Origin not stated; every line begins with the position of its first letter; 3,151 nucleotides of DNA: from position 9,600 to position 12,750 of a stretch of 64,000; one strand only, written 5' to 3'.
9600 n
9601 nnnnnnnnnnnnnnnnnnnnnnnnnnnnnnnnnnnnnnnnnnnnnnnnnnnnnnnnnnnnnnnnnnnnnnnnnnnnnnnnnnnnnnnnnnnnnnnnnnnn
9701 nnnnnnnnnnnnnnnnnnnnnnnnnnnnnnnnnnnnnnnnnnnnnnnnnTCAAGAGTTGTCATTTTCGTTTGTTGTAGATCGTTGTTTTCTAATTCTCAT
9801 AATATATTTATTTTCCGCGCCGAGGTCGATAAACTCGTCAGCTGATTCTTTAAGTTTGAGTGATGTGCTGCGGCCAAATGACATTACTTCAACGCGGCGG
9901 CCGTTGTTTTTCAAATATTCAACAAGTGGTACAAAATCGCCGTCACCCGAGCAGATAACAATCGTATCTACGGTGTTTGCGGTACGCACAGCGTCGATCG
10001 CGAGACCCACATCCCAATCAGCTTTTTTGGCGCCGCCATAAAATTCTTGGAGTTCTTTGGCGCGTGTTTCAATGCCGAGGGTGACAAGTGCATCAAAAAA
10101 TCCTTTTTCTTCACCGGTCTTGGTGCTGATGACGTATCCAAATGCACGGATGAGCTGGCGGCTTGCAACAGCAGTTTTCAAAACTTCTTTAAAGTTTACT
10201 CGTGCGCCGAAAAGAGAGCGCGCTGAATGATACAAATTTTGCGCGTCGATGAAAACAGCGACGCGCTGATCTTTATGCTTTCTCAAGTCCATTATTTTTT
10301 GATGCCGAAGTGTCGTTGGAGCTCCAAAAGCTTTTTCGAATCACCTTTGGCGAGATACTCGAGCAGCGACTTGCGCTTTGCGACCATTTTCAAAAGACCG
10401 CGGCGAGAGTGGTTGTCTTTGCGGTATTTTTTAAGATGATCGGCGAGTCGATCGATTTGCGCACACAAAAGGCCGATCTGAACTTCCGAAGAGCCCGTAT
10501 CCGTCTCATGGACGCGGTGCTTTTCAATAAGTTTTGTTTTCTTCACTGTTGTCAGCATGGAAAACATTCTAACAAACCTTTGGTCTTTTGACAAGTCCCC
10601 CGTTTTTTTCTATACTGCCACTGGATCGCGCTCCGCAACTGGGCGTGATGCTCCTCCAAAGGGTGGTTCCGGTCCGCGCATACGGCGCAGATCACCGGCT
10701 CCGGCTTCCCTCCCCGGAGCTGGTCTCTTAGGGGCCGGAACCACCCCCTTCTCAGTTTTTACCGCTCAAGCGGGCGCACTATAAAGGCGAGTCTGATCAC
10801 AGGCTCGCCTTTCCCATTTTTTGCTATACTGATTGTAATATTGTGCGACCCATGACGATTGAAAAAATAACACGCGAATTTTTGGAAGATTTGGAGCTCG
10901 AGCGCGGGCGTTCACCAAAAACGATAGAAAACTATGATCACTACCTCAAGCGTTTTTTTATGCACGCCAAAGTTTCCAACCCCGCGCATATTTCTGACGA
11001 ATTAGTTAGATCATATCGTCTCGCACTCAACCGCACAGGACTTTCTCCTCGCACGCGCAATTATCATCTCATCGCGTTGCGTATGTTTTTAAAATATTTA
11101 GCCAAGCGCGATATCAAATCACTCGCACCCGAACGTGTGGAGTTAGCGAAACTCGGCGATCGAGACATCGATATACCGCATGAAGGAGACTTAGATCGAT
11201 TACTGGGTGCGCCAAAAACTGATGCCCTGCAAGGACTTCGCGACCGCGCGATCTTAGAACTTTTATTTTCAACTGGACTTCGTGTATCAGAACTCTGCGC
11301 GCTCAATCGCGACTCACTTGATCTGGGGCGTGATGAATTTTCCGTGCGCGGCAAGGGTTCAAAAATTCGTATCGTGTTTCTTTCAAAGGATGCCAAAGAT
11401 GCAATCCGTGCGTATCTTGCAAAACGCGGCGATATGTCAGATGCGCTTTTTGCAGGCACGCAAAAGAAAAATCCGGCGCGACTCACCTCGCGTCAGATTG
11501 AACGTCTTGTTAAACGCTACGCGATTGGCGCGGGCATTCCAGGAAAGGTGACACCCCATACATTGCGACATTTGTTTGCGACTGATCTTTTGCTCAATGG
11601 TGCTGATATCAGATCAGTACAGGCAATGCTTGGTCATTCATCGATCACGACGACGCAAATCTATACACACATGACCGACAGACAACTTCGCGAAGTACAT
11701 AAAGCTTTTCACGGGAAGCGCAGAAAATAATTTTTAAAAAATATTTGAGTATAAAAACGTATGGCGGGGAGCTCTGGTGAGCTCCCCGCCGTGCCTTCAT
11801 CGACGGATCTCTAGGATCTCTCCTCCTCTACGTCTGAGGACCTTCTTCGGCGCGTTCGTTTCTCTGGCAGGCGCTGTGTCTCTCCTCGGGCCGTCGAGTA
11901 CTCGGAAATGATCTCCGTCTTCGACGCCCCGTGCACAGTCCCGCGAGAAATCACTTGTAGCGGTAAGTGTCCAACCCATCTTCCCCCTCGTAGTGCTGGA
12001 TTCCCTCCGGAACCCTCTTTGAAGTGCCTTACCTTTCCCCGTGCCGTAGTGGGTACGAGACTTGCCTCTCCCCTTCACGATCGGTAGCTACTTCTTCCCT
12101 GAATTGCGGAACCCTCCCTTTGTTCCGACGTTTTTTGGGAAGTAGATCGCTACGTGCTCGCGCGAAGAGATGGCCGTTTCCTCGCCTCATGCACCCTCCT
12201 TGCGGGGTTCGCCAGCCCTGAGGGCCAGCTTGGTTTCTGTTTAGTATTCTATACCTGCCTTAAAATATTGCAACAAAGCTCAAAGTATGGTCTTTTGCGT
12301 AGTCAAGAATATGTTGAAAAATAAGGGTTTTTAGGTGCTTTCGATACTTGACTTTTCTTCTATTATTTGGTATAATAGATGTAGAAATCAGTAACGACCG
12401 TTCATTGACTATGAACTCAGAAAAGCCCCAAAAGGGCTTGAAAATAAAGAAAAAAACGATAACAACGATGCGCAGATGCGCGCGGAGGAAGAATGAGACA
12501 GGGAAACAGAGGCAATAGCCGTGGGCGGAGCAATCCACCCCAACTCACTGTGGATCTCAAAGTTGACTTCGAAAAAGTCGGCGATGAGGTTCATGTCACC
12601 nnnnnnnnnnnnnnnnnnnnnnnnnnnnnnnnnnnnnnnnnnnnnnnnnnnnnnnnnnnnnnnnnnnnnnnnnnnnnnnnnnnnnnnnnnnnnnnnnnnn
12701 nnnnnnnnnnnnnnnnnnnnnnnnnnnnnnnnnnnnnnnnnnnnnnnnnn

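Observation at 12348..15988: GC-rich three-gene operon of unknown membrane-associated proteins driven by a perfect consensus promoter, divergent from the ncRNA candidate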

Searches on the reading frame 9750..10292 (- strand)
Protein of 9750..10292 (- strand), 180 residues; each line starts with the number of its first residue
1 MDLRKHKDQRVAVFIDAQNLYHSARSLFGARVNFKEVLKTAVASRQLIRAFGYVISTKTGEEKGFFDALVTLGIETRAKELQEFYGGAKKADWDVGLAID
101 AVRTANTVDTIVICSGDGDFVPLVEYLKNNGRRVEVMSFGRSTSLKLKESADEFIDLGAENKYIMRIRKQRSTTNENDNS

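Call 7: search_protein_families(library=pfam, proteins=[window:9750-10292:-], max_evalue=1)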
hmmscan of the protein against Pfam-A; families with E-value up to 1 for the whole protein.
window:9750-10292:- (180 aa): 3 families
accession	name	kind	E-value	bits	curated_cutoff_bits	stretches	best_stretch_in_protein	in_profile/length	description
PF01936.24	NYN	-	4.6e-37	128.2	24.2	1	10-157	1-144/145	NYN domain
PF18475.7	PIN7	-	0.034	15.2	34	1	86-131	58-103/103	PIN domain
PF00781.29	DAGK_cat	-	0.068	13.2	23.6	1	98-134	44-82/125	Diacylglycerol kinase catalytic domain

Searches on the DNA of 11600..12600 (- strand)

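Call 8: search_rna_families(source=window, start=11600, end=12600, threshold=evalue, max_evalue=10, show_alignments=2)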
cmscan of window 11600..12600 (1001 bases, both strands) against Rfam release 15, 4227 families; matches with E-value up to 10: 5.
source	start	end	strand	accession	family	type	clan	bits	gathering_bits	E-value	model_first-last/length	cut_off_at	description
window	11721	11818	+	RF00243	traJ_5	Cis-reg;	CL00016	20.7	50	1.4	1-109/109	no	traJ 5' UTR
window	12420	12445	-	RF01328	CRISPR-DR17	Gene; CRISPR;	CL00014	19.8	42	0.95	1-25/25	no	CRISPR RNA direct repeat element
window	11625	11774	-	RF02110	DLEU2_6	Gene; lncRNA;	-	19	60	0.78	1-135/135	no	Deleted in lymphocytic leukemia 2 conserved region 6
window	11756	11797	+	RF03703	mir-3622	Gene; miRNA;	-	18.1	78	2.9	1-84/84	no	mir-3622 microRNA precursor family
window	11737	11794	+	RF01675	CrcZ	Gene; sRNA;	-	10.4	95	3.1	315-370/398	no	Pseudomonas sRNA CrcZ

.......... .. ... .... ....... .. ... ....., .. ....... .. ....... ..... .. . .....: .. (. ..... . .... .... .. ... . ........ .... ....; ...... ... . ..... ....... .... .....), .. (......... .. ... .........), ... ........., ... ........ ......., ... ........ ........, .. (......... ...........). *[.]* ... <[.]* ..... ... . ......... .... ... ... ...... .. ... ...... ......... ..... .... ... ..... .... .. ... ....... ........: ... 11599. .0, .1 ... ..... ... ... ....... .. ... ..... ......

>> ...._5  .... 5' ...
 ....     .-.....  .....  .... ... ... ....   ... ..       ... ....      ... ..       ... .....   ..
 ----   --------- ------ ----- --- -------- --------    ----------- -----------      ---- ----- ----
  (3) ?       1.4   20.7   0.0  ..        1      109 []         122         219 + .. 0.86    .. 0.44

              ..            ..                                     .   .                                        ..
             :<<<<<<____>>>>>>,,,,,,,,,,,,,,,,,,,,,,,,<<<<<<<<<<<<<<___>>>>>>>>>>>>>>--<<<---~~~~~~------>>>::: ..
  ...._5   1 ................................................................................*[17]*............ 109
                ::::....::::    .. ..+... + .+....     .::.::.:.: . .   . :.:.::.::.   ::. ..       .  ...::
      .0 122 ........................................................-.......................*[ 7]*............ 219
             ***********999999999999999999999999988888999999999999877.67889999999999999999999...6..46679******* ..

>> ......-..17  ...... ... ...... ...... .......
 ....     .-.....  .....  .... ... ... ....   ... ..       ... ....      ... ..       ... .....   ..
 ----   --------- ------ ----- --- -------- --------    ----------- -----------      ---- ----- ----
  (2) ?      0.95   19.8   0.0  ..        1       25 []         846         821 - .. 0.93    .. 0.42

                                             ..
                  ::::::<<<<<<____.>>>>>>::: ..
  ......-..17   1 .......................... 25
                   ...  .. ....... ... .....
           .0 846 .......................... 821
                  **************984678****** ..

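Call 68: build_rna_model(alignment_id=A11)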
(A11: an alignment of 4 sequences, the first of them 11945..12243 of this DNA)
Model R1 built from alignment A11 (4 sequences, 343 columns); structure: RNAalifold consensus.
model positions 306; base pairs 45; branch points 6; effective number of sequences 1.9; information 0.589 bits per position. Calibrated on 0.2 Mb of random sequence (short: E-values are rough).
structure used (alignment columns):
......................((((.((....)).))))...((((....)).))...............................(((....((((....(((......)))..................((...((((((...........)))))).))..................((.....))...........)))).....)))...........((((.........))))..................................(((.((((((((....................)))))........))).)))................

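Call 69: search_with_rna_model(model_id=R1, sources=[window, L004, L005, L007, L011, L015, L017, L018, L019, L020, L021, L022], max_evalue=10)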
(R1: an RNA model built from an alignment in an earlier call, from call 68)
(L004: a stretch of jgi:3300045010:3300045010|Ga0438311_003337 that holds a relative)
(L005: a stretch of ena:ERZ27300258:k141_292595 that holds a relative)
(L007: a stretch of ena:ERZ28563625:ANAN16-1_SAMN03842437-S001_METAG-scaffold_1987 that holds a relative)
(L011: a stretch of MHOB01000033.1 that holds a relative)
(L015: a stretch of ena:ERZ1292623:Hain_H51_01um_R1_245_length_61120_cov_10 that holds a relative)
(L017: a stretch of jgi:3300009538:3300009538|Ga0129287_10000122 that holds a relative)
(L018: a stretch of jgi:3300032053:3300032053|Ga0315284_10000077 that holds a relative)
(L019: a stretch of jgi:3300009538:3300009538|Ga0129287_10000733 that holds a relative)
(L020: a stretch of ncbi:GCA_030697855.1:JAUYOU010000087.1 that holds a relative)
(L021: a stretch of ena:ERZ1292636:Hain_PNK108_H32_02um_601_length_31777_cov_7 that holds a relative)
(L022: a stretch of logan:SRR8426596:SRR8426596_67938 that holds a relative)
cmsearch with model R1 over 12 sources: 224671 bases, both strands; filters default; matches with E-value up to 10: 8.
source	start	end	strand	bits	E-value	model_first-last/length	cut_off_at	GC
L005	9445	9745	-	313.8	1.9e-94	1-306/306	no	0.59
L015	7445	7747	-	290.1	3.2e-87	1-306/306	no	0.59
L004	3435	3757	-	287.2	2.6e-86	1-306/306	no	0.6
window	11945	12245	-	240.8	3.7e-72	1-306/306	no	0.56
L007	10972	11002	+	10.2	0.11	1-306/306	no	0.39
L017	14192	14221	-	6.9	1.1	1-306/306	no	0.23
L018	10102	10135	-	5.8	2.3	1-306/306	no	0.24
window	56632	56678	+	5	4.3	1-306/306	no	0.32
